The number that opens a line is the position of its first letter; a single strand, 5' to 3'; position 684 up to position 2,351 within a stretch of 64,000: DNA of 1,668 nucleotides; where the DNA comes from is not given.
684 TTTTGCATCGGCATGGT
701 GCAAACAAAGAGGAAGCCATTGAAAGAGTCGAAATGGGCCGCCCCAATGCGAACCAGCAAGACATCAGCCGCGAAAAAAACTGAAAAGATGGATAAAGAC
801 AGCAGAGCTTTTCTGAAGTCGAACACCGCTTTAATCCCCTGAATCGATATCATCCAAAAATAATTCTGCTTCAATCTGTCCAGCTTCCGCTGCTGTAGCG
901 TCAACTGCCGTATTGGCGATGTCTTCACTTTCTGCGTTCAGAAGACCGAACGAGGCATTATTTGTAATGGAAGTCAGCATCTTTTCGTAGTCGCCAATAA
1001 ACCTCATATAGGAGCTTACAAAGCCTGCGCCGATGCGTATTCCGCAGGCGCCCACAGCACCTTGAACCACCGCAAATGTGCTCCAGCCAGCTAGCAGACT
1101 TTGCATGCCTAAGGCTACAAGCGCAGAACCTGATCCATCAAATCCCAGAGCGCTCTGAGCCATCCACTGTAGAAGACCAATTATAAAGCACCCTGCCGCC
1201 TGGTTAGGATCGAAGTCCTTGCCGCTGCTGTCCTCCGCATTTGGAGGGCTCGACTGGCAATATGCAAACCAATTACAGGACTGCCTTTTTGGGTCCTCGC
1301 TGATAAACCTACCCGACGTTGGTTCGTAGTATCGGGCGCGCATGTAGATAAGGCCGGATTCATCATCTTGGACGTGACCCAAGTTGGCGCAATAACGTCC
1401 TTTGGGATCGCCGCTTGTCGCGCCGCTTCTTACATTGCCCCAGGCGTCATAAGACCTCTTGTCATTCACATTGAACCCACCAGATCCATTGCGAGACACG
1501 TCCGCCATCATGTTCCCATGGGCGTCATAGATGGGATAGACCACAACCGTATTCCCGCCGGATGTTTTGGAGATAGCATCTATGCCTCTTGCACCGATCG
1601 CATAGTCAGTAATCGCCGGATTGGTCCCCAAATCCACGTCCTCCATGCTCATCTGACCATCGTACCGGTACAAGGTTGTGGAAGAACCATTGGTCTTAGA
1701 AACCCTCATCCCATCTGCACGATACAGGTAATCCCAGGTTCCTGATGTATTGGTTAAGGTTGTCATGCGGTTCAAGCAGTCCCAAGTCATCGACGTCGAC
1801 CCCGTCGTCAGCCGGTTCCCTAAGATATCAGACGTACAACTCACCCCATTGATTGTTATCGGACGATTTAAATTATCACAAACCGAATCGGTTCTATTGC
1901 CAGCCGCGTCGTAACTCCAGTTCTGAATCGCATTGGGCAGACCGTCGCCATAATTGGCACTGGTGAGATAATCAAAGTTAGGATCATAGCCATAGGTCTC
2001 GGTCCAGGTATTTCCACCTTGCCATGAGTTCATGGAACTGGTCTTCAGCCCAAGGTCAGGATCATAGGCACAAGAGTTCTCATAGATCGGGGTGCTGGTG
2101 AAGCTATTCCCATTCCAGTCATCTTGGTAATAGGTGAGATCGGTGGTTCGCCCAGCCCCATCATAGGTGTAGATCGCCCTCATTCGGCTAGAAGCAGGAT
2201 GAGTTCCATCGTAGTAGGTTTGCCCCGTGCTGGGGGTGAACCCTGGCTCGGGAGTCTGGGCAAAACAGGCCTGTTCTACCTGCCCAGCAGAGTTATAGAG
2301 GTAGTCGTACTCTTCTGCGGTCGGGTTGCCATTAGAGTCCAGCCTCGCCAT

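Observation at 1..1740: Rhs C-terminal tip with candidate small membrane immunity ORF and a degenerate orphan rhs fragment sharing a near-identical recombination segment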

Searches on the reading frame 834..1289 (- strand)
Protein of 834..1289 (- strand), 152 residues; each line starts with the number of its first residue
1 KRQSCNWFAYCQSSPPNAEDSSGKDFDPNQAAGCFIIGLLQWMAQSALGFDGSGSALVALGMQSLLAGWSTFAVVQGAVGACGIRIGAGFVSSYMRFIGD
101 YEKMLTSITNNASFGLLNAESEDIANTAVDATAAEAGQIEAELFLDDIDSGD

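Call 11: find_homologous_proteins(query=window:834-1289:-, max_evalue=0.01)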
Query seq(152 aa): 85 candidates shared short words with the query, none scored E <= 0.01.

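Call 23: search_protein_representatives(protein=window:834-1289:-)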
Query: 152 residues. Proteins with E-value up to 0.001 (for the whole library): 0; up to 1e-10: 0; up to 1e-30: 0. The best 0 are listed.

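Call 43: predict_structure(protein=window:834-1220:-)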
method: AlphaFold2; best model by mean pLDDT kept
length: 129 residues; sequences in the alignment: 1
mean_pLDDT: 52.0   pTM: 0.27
mean pLDDT of the five models: 52.0, 46.9, 46.5, 44.5, 42.7
residues with pLDDT >= 90: 0; 70-90: 2; 50-70: 64; < 50: 63
segments of 3 or more residues with pLDDT < 50: 22-29, 40-62, 64-66, 92-97, 105-108, 110-117
pLDDT, mean of each block of 10 residues (from residue 1): 53 62 48 52 45 45 48 62 62 48 50 47 55
secondary structure, 60 per line:
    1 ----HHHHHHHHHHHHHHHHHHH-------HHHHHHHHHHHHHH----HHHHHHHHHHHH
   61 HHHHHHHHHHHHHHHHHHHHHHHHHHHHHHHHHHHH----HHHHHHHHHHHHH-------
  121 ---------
elements in order: H5-23 H31-44 H49-96 H101-113

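Call 48: find_related_loci(query=window:834-1220:-, collection=metagenome_contigs, flank=5000)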
Query window:834-1220:- (129 aa) in metagenome_contigs; peptide patterns used: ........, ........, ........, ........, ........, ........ (x = any residue, [..] = any of these).
358 stretches matched a pattern, but none encodes a relative of the query by tblastn (E <= 1e-3).

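Call 50: search_protein_families(library=padloc, proteins=[window:834-1220:-], max_evalue=0.01)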
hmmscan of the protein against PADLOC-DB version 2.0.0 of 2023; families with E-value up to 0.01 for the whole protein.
window:834-1220:- (129 aa): 0 families

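Call 62: search_protein_families(library=pfam, alignment_id=A3, max_evalue=0.001)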
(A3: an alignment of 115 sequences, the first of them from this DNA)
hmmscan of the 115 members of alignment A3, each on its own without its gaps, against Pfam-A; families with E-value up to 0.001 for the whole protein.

A. member 1, seq(129 aa): 0 families

B. families by the number of members that match (of 115 scanned): 0 families

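Call 63: search_solved_structures(query=window:834-1289:-, max_evalue=1)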
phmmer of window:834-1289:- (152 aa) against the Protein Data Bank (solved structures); distinct sequences matched with E-value up to 1: 6.
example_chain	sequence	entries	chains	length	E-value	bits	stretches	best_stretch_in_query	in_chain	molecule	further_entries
8zok_A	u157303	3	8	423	0.39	13.8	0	60-137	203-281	Gamma-glutamyl phosphate reductase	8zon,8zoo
5xey_A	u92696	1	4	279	0.47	13.5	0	75-104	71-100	phloretin hydrolase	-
5xe5_A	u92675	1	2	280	0.47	13.5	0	75-104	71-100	phloretin hydrolase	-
1ama_A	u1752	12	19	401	0.57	13.2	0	53-101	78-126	ASPARTATE AMINOTRANSFERASE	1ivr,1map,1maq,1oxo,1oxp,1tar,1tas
1aka_A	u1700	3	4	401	0.58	13.2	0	53-101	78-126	ASPARTATE AMINOTRANSFERASE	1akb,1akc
5vej_A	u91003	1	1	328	0.67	13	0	20-73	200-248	Phosphotriesterase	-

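Call 64: search_protein_families(library=phrogs, proteins=[window:834-1220:-], max_evalue=0.01)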
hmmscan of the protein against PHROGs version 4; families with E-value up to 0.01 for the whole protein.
window:834-1220:- (129 aa): 0 families

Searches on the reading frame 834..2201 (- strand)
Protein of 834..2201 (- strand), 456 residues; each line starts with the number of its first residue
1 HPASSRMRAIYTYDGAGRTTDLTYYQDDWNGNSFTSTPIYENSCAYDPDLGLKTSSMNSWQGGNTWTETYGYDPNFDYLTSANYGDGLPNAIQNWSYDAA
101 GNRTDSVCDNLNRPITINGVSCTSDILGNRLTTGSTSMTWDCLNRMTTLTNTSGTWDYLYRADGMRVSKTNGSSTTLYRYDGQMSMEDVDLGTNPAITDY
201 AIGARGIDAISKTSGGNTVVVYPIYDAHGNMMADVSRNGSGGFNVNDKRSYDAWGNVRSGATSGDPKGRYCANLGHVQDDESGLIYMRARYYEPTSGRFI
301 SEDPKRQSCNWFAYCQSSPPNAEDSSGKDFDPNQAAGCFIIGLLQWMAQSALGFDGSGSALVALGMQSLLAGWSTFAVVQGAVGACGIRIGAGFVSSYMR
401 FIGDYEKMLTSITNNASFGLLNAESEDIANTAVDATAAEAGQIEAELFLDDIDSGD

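Call 15: find_homologous_proteins(query=window:834-2201:-, max_evalue=0.00001)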
Query window:834-2201:- (456 aa): 605 proteins with E <= 0.00001 among 8000 candidates; the best 120 are listed.
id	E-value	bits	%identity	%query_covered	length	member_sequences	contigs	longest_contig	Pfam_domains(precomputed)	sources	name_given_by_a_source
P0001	9.8e-132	458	73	59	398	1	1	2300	-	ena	-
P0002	2.5e-113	398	49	89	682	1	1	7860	PF05593.20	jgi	-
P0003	9.7e-112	392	49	85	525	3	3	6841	PF05593.20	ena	-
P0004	8.9e-111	389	51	86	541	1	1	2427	PF05593.20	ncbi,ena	-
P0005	1.5e-110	388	54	75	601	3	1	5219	-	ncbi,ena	-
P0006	3.4e-110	387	57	72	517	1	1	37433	-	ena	-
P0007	5.9e-109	383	54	75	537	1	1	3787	PF05593.20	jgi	jgi:RHS repeat-associated protein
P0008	5.3e-107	377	53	77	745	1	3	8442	PF05593.20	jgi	jgi:RHS repeat-associated protein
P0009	1.1e-105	372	55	73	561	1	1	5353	PF05593.20,PF25023.2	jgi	jgi:RHS repeat-associated protein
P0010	2.2e-105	371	56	65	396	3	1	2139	-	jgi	jgi:RHS repeat-associated protein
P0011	2.3e-105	371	50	84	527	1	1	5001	-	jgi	jgi:RHS repeat-associated protein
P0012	3.8e-104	367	46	98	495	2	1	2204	-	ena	-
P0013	2.7e-103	364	46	92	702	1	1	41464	PF05593.20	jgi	jgi:RHS repeat-associated protein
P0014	4.3e-103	364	52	72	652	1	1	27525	PF05593.20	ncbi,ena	-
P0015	1.5e-102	362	54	72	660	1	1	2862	PF05593.20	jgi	jgi:RHS repeat-associated protein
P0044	7.0e-93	330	53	64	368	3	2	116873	-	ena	-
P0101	5.6e-78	281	43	77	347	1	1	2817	-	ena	-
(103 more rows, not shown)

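Call 30: find_related_loci(query=A2, collection=genome_contigs, flank=10000)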
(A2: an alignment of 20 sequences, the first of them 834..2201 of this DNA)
Query A2 (456 aa) in genome_contigs; peptide patterns used: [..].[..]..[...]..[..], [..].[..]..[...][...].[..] (x = any residue, [..] = any of these).
137 stretches matched a pattern; 103 encode a relative of the query (tblastn E <= 1e-3); the best 80 are kept; 71 distinct loci.
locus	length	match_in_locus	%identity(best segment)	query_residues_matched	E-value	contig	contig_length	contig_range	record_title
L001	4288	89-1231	52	1-376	2e-116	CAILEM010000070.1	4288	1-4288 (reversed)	MAG: uncultured Armatimonadetes bacterium isolate Ki2-D3_bin-0414 genome assembly, contig: bin-0414:070/168, whole genom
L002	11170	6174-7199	55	1-328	9e-115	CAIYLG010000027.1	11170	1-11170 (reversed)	MAG: uncultured Armatimonadetes bacterium isolate AM-2014_bin-2629 genome assembly, contig: bin-2629:27/66, whole genome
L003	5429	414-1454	53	1-328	5e-112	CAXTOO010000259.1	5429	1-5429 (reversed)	MAG TPA_asm: uncultured Fimbriimonas sp. isolate public_SRR11456914_metawrap_bin.7 genome assembly, contig: public_SRR11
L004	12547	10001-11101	51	1-345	1e-109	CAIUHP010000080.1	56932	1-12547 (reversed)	MAG: uncultured Armatimonadetes bacterium isolate Umea_bin-06016 genome assembly, contig: bin-06016:080/119, whole genom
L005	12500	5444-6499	53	1-335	3e-108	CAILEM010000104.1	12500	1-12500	MAG: uncultured Armatimonadetes bacterium isolate Ki2-D3_bin-0414 genome assembly, contig: bin-0414:104/168, whole genom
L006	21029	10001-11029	55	1-328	3e-107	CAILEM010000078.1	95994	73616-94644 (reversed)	MAG: uncultured Armatimonadetes bacterium isolate Ki2-D3_bin-0414 genome assembly, contig: bin-0414:078/168, whole genom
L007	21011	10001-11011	54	1-328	7e-107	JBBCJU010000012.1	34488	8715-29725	MAG: Fimbriimonadaceae bacterium isolate MAG_CPA_45 P10A_000000030243, whole genome shotgun sequence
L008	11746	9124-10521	45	1-453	3e-103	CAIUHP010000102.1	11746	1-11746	MAG: uncultured Armatimonadetes bacterium isolate Umea_bin-06016 genome assembly, contig: bin-06016:102/119, whole genom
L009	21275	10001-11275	47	1-388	2e-102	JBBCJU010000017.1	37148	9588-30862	MAG: Fimbriimonadaceae bacterium isolate MAG_CPA_45 P10A_000000073739, whole genome shotgun sequence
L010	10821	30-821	61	67-327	3e-102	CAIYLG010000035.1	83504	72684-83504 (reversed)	MAG: uncultured Armatimonadetes bacterium isolate AM-2014_bin-2629 genome assembly, contig: bin-2629:35/66, whole genome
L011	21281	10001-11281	45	1-397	8e-102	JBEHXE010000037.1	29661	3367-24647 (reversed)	MAG: Armatimonadota bacterium isolate ES1.bin.37 NODE_1453_length_29661_cov_6.357080, whole genome shotgun sequence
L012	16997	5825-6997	47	1-373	1e-100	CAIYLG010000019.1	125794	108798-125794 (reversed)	MAG: uncultured Armatimonadetes bacterium isolate AM-2014_bin-2629 genome assembly, contig: bin-2629:19/66, whole genome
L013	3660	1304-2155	58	67-354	8e-102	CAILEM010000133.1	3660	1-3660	MAG: uncultured Armatimonadetes bacterium isolate Ki2-D3_bin-0414 genome assembly, contig: bin-0414:133/168, whole genom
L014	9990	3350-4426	50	1-344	2e-98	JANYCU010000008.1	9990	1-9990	MAG: Armatimonadetes bacterium isolate 336R_metabinner_23 336R_k141_1883839, whole genome shotgun sequence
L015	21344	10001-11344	45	1-455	1e-97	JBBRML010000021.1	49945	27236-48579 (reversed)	MAG: Fimbriimonadales bacterium isolate La1_metabat2.044 LA1C_B2.044_k141_403733L_49945_cov_11.9776, whole genome shotgu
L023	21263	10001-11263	43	5-384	1e-86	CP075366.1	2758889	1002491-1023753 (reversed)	MAG: Fimbriimonadaceae bacterium isolate ACE_ARM8 chromosome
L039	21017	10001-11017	40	30-327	8e-59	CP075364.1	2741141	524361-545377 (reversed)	MAG: Fimbriimonadaceae bacterium isolate ACE_ARM1 chromosome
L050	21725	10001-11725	47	161-379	1e-51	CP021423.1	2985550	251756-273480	Armatimonadetes bacterium Uphvl-Ar1 genome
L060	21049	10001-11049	58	2-327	5e-73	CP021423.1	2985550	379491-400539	Armatimonadetes bacterium Uphvl-Ar1 genome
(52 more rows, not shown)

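Call 45: find_encoding_contigs(protein=P0044, flank=8000, max_places=2)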
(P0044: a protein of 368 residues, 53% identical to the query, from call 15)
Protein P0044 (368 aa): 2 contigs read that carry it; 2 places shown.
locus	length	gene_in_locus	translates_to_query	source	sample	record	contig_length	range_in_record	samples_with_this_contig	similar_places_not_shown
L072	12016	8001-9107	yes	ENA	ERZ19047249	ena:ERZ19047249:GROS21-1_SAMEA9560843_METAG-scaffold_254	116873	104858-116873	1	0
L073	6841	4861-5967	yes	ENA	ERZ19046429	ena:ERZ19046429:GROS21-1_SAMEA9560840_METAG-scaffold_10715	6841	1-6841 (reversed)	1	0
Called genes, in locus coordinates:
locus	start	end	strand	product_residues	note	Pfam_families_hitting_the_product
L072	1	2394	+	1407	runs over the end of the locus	PF20148:DUF6531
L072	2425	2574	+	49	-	-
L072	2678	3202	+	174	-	-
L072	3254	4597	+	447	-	-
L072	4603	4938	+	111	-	-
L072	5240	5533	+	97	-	-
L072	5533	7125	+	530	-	PF05593:RHS_repeat (faint)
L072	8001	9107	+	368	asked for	-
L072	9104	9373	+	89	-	-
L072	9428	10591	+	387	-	-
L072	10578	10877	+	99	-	-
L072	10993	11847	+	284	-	-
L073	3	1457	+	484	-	?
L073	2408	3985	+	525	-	PF05593:RHS_repeat (faint)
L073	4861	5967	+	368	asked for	-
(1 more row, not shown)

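Call 46: find_encoding_contigs(protein=P0101, flank=5000, max_places=2)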
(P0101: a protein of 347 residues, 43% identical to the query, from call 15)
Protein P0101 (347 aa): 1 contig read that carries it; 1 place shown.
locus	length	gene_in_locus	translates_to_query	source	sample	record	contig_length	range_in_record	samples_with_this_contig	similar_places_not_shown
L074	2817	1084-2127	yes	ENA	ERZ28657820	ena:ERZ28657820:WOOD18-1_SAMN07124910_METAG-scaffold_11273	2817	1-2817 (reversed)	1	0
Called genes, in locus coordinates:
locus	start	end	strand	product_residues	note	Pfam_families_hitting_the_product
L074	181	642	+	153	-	-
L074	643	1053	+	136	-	-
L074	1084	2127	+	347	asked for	-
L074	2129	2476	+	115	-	-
